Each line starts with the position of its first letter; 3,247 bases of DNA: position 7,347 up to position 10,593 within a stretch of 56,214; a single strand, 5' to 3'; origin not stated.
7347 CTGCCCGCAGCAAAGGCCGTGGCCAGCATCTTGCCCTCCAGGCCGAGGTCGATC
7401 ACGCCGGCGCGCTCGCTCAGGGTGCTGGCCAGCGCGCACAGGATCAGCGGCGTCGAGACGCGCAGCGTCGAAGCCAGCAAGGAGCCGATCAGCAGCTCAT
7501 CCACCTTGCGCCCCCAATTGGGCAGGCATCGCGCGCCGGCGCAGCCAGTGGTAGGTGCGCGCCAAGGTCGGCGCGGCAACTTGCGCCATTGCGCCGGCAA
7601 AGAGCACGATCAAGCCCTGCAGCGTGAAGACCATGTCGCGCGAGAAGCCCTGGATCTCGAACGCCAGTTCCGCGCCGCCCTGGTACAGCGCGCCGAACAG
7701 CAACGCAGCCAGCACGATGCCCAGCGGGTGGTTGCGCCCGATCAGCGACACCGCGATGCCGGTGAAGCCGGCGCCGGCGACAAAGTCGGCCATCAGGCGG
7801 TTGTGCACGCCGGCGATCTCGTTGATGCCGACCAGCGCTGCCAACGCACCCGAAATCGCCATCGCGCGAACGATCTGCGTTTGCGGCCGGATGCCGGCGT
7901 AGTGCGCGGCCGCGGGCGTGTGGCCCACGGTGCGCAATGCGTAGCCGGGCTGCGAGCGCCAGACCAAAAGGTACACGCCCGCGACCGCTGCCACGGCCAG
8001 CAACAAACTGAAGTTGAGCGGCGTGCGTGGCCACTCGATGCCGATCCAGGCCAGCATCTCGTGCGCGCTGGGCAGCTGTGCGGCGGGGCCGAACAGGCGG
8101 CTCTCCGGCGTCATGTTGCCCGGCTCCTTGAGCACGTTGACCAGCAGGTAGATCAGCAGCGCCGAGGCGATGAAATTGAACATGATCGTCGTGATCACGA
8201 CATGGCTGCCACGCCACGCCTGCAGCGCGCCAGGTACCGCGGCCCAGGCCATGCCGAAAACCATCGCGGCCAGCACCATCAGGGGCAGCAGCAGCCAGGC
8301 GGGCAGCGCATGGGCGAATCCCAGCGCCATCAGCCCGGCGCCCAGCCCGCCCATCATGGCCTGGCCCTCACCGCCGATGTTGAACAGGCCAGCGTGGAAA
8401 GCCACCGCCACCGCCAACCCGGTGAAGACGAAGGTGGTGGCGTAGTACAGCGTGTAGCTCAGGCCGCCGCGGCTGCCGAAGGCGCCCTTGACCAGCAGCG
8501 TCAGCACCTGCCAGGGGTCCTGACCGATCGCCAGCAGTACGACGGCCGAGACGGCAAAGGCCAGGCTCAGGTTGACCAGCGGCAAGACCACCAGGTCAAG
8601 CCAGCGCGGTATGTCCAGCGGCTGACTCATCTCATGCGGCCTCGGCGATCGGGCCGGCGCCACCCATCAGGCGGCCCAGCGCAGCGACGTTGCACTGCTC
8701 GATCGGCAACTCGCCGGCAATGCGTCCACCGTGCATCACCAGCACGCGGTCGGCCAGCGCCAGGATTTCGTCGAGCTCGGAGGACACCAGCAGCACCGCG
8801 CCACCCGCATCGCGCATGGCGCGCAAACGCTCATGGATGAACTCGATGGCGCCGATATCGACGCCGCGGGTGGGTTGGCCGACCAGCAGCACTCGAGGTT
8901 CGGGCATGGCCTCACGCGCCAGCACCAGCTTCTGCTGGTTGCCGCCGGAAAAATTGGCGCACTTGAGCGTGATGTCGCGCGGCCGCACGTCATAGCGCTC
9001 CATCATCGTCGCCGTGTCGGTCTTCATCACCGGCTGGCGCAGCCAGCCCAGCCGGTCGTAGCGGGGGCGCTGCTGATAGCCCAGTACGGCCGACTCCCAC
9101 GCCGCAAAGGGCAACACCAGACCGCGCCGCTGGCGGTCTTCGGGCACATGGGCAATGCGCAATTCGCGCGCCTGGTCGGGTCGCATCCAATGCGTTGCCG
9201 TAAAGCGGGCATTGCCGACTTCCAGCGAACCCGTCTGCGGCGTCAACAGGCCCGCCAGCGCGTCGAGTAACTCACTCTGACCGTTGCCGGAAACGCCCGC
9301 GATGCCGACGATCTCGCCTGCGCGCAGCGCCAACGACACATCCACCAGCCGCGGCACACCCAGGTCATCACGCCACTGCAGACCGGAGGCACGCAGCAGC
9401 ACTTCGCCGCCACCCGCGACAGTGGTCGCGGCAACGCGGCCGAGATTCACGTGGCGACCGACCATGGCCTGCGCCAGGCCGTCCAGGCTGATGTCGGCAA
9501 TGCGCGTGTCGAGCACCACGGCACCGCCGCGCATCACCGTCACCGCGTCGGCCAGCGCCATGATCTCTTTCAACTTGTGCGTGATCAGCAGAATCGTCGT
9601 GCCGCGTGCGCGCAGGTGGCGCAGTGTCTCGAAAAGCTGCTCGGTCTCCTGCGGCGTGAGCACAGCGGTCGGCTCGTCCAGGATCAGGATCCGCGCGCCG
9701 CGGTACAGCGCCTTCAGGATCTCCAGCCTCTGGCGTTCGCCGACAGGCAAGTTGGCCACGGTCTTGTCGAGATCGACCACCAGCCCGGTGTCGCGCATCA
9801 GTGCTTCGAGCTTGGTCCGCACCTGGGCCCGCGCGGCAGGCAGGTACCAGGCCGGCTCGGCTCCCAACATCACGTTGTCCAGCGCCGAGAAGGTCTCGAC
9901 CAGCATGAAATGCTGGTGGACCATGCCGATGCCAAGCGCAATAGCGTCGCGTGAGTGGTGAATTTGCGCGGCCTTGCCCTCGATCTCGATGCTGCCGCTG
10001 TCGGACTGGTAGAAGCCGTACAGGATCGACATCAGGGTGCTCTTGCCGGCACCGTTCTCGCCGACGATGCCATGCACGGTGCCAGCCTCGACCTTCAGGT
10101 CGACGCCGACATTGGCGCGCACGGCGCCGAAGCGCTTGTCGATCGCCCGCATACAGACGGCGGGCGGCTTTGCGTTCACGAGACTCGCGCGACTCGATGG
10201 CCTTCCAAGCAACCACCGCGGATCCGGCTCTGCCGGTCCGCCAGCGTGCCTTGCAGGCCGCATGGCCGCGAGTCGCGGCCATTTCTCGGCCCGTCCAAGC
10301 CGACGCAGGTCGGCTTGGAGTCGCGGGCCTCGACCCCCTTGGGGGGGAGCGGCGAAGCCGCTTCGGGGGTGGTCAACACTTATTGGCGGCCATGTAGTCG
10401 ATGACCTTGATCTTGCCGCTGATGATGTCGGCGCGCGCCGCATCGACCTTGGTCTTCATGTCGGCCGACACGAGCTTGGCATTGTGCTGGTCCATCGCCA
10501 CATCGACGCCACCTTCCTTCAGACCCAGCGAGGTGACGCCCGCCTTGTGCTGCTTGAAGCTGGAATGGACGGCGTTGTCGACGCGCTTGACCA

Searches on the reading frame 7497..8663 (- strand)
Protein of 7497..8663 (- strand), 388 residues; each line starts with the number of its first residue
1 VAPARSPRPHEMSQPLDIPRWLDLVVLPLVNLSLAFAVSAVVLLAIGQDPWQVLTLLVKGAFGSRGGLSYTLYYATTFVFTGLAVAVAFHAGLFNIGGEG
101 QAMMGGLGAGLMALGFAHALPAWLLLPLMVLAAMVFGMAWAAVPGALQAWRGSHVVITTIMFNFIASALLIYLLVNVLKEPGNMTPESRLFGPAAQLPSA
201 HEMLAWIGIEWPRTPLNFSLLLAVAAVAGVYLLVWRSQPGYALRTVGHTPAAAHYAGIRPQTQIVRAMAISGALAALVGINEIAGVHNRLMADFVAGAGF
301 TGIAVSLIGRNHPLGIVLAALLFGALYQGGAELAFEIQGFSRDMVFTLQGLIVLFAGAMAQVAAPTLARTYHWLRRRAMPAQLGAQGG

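Call 43: search_protein_families(library=pfam, proteins=[window:7497-8663:-], max_evalue=0.00001)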
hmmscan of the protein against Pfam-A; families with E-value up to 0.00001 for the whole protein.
window:7497-8663:- (388 aa): 1 family
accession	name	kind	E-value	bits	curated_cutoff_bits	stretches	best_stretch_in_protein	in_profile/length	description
PF02653.21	BPD_transp_2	-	2e-36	126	26.8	1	68-355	2-267/269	Branched-chain amino acid transport system / permease component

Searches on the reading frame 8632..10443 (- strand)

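Call 43: search_protein_families(library=pfam, proteins=[window:8632-10443:-], max_evalue=0.00001)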
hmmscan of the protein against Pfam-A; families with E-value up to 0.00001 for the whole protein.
window:8632-10443:- (603 aa): 3 families
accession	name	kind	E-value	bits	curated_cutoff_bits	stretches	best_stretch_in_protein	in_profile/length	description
PF00005.33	ABC_tran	-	2.1e-47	161.6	25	2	114-260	4-137/137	ABC transporter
PF13304.12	AAA_21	-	7e-10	39.9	27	0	238-289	244-298/304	AAA domain, putative AbiEii toxin, Type IV TA system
PF13555.12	AAA_29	-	2e-07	31.1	27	0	378-404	24-50/61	P-loop containing region of AAA domain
